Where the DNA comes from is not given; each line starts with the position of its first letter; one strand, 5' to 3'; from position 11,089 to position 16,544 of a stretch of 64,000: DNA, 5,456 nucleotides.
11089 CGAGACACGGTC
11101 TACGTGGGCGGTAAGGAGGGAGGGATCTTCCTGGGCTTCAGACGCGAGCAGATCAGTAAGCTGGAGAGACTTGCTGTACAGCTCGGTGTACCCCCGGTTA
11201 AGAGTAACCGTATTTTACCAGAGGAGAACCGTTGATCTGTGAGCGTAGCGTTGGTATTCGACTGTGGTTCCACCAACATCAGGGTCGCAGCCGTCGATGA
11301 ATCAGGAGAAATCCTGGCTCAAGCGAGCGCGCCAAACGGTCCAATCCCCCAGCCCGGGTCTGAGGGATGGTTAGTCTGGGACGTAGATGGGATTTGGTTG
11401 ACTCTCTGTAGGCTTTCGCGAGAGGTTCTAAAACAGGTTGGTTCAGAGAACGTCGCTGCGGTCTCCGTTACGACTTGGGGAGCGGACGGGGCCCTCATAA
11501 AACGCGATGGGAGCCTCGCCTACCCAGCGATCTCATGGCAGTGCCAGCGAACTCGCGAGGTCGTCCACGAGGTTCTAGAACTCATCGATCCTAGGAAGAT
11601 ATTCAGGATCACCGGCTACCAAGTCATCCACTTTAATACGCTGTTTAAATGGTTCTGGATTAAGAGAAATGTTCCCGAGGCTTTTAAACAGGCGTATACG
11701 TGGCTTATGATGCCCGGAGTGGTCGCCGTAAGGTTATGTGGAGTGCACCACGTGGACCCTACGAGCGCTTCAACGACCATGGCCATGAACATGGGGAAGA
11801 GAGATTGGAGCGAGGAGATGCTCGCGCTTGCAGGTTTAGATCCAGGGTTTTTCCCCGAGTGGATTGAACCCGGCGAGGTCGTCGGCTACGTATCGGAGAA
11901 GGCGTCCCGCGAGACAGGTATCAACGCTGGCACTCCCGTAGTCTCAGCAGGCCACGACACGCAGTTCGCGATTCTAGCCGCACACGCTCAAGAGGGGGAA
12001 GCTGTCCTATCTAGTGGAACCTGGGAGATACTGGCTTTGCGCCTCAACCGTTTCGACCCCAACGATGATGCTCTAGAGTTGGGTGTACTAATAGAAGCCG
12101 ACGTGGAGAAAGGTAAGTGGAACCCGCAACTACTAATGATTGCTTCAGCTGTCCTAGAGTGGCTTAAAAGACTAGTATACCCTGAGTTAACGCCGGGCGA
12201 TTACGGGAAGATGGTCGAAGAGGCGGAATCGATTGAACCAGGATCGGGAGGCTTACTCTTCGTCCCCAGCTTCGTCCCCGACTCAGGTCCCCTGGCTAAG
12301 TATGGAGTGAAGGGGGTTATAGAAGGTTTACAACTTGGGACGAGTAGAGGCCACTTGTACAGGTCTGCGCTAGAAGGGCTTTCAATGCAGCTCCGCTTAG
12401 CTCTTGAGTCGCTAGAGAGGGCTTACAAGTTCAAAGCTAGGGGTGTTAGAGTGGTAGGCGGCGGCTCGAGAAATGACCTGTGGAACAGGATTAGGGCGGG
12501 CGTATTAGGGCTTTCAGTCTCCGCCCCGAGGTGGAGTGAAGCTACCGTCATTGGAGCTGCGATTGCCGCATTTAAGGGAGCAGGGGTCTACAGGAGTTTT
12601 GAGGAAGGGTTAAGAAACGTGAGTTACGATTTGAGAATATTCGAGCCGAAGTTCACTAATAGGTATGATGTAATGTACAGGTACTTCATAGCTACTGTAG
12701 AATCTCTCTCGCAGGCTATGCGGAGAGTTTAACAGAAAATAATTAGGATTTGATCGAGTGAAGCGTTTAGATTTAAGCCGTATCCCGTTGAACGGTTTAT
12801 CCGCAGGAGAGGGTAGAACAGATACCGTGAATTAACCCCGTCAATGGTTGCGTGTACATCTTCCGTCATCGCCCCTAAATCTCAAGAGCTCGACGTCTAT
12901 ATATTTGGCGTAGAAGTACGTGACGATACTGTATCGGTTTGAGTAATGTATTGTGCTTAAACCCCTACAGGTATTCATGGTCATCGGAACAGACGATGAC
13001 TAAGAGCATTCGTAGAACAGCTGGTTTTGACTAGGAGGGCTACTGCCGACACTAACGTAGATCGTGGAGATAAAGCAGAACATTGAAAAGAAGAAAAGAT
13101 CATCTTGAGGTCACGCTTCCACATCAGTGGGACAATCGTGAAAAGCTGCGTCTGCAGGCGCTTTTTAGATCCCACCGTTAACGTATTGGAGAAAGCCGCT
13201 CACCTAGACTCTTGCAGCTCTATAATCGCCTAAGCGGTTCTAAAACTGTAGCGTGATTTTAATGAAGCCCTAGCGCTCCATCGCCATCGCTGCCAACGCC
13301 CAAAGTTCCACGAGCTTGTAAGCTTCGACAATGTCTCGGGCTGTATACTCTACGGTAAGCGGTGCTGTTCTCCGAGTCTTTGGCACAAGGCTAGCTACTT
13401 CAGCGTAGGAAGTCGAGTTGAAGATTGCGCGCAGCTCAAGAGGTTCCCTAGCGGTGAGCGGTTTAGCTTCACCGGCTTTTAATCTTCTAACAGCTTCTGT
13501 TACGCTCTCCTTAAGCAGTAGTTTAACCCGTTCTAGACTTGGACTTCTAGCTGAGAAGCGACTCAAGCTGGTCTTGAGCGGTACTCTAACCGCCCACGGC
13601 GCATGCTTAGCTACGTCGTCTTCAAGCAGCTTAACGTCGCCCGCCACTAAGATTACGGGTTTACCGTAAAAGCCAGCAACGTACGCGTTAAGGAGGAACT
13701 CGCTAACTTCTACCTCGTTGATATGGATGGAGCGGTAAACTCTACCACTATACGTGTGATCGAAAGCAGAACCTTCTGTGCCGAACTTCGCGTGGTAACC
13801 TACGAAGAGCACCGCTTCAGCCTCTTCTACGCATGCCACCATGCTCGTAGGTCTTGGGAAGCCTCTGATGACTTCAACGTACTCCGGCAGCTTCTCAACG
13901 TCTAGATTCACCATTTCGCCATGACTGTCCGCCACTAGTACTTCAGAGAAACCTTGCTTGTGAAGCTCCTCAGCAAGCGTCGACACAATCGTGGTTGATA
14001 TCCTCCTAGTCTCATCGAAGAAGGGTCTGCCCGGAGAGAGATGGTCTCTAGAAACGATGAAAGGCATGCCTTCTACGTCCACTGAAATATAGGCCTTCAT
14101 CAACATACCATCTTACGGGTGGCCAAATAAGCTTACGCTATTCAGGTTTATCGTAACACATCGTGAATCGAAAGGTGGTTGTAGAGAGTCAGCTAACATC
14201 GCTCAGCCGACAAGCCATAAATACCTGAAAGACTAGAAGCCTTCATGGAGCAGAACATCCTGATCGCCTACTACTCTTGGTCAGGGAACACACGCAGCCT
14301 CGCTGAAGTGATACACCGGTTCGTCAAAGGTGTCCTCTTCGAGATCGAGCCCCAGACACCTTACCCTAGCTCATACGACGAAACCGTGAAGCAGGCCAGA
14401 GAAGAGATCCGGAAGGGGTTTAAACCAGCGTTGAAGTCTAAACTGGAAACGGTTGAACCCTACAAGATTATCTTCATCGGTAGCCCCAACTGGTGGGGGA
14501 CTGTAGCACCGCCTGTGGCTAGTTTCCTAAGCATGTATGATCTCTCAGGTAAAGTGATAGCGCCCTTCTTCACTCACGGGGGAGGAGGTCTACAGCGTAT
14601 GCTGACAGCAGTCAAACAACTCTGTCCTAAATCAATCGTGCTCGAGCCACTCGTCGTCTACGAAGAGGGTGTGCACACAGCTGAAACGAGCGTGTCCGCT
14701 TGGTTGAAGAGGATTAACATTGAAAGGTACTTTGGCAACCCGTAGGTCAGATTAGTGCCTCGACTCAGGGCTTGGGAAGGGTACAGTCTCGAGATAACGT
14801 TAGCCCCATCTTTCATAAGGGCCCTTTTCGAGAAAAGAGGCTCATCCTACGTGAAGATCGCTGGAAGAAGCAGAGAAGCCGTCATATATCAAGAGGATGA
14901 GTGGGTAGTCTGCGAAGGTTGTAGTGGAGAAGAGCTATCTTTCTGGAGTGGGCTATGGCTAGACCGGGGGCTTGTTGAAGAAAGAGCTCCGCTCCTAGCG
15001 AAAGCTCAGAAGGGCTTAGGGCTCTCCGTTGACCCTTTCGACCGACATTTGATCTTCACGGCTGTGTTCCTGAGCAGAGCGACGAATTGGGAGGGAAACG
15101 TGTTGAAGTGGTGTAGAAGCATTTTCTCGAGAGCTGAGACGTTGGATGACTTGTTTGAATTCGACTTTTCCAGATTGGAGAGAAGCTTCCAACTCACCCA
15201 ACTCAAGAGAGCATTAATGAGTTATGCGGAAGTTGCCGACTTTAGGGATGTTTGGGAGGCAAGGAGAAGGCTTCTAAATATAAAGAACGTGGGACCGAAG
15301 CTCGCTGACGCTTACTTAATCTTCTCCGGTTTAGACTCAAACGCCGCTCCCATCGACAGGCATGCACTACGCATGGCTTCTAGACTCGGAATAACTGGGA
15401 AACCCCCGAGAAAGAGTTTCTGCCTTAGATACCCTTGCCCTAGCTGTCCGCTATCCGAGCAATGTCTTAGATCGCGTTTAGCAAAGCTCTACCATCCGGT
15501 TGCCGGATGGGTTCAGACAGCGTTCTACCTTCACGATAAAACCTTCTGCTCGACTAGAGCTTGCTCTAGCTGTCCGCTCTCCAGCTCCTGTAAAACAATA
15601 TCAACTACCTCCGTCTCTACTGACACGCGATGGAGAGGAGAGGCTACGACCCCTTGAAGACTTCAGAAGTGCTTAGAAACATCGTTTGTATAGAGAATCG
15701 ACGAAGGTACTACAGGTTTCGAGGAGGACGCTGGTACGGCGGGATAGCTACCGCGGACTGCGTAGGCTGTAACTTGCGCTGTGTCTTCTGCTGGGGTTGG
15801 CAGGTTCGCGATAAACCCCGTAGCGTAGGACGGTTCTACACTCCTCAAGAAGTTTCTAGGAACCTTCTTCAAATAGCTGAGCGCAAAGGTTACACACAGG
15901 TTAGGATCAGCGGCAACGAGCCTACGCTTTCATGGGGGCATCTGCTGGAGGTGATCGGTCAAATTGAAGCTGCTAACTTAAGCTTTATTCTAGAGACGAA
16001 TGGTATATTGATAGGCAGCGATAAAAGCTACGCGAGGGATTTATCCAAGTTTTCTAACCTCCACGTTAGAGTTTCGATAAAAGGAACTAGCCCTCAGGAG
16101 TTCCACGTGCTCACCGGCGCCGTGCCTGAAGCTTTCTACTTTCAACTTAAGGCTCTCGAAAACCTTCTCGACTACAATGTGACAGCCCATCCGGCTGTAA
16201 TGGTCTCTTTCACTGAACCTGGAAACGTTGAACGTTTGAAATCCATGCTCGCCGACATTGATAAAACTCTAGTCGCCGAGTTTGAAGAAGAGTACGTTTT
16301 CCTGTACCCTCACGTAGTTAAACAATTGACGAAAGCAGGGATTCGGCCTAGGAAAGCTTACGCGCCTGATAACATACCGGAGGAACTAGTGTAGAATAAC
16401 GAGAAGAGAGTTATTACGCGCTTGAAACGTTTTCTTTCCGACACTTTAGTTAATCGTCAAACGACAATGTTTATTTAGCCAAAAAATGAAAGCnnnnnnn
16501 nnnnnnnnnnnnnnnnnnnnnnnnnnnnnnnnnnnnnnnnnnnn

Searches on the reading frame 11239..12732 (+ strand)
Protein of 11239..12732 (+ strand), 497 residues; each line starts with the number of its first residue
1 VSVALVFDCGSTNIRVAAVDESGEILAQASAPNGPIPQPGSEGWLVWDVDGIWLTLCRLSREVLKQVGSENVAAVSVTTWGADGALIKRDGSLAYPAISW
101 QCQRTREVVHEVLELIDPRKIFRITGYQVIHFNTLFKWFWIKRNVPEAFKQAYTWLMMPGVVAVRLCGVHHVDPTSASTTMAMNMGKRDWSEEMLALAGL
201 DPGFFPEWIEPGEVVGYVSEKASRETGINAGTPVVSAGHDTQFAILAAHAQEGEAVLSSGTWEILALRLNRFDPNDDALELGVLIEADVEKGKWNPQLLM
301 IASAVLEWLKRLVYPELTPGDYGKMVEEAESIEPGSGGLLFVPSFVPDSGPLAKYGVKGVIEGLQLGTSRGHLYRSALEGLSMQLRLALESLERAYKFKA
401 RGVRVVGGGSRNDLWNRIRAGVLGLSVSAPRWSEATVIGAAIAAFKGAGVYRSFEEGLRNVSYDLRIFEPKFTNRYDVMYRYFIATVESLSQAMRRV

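Call 65: search_protein_families(library=pfam, proteins=[window:11239-12732:+], max_evalue=0.0001)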
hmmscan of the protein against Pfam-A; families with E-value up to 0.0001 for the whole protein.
window:11239-12732:+ (497 aa): 2 families
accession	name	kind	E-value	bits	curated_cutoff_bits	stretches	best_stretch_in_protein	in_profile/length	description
PF00370.27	FGGY_N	-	1.8e-59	201.7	28.8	1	4-246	2-244/245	FGGY family of carbohydrate kinases, N-terminal domain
PF02782.22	FGGY_C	-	7.1e-27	94.9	27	1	256-446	2-196/198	FGGY family of carbohydrate kinases, C-terminal domain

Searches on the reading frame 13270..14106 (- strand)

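Call 65: search_protein_families(library=pfam, proteins=[window:13270-14106:-], max_evalue=0.0001)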
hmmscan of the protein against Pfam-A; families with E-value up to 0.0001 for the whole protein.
window:13270-14106:- (278 aa): 1 family
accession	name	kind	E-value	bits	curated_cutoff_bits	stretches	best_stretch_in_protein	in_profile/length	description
PF04951.18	Peptidase_M55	-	1.3e-81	274.3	25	1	3-267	1-263/264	D-aminopeptidase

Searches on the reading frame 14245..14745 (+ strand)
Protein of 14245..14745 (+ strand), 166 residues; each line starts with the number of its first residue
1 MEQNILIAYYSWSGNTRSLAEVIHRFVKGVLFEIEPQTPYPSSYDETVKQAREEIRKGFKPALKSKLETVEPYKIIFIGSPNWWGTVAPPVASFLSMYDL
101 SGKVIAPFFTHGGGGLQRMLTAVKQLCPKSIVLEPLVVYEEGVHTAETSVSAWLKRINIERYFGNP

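Call 3: search_protein_families(library=pfam, proteins=[window:14245-14745:+], max_evalue=0.01)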
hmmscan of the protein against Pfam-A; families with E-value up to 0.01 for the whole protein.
window:14245-14745:+ (166 aa): 3 families
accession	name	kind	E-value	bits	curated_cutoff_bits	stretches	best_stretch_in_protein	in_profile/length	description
PF12682.12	Flavodoxin_4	-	7.8e-25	87.6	24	1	4-155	1-153/155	Flavodoxin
PF03358.20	FMN_red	-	5.2e-05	23.3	24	1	13-127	13-132/152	NADPH-dependent FMN reductase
PF12641.12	Flavodoxin_3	-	0.0011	19.2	27.5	0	6-40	1-37/160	Flavodoxin domain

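Call 4: search_protein_families(library=ncbifam, proteins=[window:14245-14745:+], max_evalue=0.01)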
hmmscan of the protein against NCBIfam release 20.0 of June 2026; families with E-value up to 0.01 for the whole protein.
window:14245-14745:+ (166 aa): 5 families
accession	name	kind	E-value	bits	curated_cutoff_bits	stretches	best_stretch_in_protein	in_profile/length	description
NF005501.0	PRK07116.1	subfamily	1.6e-29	102.4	198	1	2-158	3-160/161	flavodoxin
NF005389.0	PRK06934.1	equivalog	9.6e-28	97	172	1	13-156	70-216/221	flavodoxin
NF005216.0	PRK06703.1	subfamily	0.00035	20.6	127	1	4-35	3-34/151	flavodoxin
NF045594.1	flavodox_BilS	equivalog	0.0013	18.6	155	0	6-123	2-89/160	flavodoxin family protein BilS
NF006747.0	PRK09271.1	equivalog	0.0088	15.8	104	0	4-28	2-26/160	flavodoxin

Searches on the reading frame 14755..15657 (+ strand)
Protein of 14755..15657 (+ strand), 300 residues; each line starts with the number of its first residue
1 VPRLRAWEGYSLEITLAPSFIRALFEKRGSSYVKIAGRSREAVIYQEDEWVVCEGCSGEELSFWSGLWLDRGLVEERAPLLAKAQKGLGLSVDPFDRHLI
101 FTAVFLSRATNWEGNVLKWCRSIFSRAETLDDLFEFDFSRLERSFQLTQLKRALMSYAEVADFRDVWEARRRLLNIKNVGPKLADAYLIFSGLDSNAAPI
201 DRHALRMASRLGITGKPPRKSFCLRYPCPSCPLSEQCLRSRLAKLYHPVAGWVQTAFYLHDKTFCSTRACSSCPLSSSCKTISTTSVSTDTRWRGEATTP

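Call 3: search_protein_families(library=pfam, proteins=[window:14755-15657:+], max_evalue=0.01)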
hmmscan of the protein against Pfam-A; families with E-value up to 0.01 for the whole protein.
window:14755-15657:+ (300 aa): 1 family
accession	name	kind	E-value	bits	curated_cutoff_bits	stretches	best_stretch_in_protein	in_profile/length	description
PF22175.2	Ogg-HhH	-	0.0041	17.1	27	1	146-220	76-151/173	8-oxoguanine DNA glycosylase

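Call 4: search_protein_families(library=ncbifam, proteins=[window:14755-15657:+], max_evalue=0.01)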
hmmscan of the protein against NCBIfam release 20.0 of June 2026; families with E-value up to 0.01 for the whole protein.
window:14755-15657:+ (300 aa): 2 families
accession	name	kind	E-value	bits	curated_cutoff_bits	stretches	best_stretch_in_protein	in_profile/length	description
TIGR00588.1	ogg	subfamily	7.1e-07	28.7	397.85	1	167-263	216-306/310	8-oxoguanine DNA-glycosylase (ogg)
NF002305.0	PRK01229.1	equivalog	0.006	16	183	1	158-219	109-168/210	N-glycosylase/DNA lyase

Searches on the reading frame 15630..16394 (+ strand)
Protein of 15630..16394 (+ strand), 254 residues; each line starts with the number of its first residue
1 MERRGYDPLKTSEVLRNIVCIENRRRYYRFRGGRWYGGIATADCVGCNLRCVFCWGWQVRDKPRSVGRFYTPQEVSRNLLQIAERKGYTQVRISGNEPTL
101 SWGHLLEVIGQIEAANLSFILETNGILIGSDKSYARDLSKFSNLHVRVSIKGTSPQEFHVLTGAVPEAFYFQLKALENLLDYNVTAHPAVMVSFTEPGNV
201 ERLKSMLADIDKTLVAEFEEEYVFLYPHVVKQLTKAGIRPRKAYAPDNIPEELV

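Call 3: search_protein_families(library=pfam, proteins=[window:15630-16394:+], max_evalue=0.01)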
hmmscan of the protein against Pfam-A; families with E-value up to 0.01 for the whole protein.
window:15630-16394:+ (254 aa): 2 families
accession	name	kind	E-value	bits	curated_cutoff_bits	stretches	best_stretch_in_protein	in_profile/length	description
PF04055.27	Radical_SAM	-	2.8e-17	63.8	29.5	1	45-186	5-143/166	Radical SAM superfamily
PF13353.11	Fer4_12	-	0.0001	23.1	22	1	45-142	13-109/137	4Fe-4S single cluster domain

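Call 4: search_protein_families(library=ncbifam, proteins=[window:15630-16394:+], max_evalue=0.01)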
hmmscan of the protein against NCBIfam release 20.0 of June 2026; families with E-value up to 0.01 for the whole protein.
window:15630-16394:+ (254 aa): 33 families (the best 25 are shown)
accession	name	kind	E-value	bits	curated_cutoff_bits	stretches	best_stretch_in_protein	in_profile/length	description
TIGR04251.1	SCM_rSAM_ScmF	equivalog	4.7e-13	49.3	400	1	46-207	13-166/353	SynChlorMet cassette radical SAM/SPASM protein ScmF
TIGR02668.1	moaA_archaeal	equivalog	2e-12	46.7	325.25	1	47-208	20-171/303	GTP 3',8-cyclase MoaA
NF001199.0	PRK00164.2-1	equivalog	2.2e-10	40.2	231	1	47-167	22-133/308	GTP 3',8-cyclase MoaA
TIGR02666.1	moaA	equivalog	3.8e-10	39.3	284.05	1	47-163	20-135/336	GTP 3',8-cyclase MoaA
NF045646.2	rSAM_Se_TrsS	equivalog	4e-10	38.8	490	1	47-184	96-227/441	radical SAM (seleno)protein TrsS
TIGR02495.1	NrdG2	equivalog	1.5e-08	34.2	131.15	1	44-126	23-100/193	anaerobic ribonucleoside-triphosphate reductase activating protein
NF050035.1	rSAM_WgK_link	exception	3.1e-08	33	650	1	46-186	18-150/367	radical SAM/SPASM peptide maturase WgkB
TIGR04317.1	W_rSAM_matur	equivalog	3.5e-08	33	380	1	46-212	13-173/349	tungsten cofactor oxidoreductase radical SAM maturase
TIGR02493.1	PFLA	equivalog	3e-07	30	231.75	1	46-168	24-144/235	pyruvate formate-lyase-activating protein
NF045702.1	rSAM_GDGT_ether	equivalog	1.5e-06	27.1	450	1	47-180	96-224/486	tetraether lipid synthase Tes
TIGR04545.1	rSAM_ahbD_hemeb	equivalog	2.6e-06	27.1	500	1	44-207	7-159/339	heme b synthase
TIGR04250.1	SCM_rSAM_ScmE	equivalog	2.9e-06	26.4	400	1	46-206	12-161/358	SynChlorMet cassette radical SAM/SPASM protein ScmE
NF038283.1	viperin_w_prok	equivalog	3.5e-06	26.4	180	1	47-132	12-99/281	viperin family antiviral radical SAM protein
TIGR03962.1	mycofact_rSAM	equivalog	8.8e-06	25.1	265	1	46-198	21-164/339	mycofactocin radical SAM maturase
NF045574.1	sacti_mat_StsB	exception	1e-05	24.6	625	1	42-208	101-254/466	StsB family radical SAM/SPASM domain sactipeptide maturase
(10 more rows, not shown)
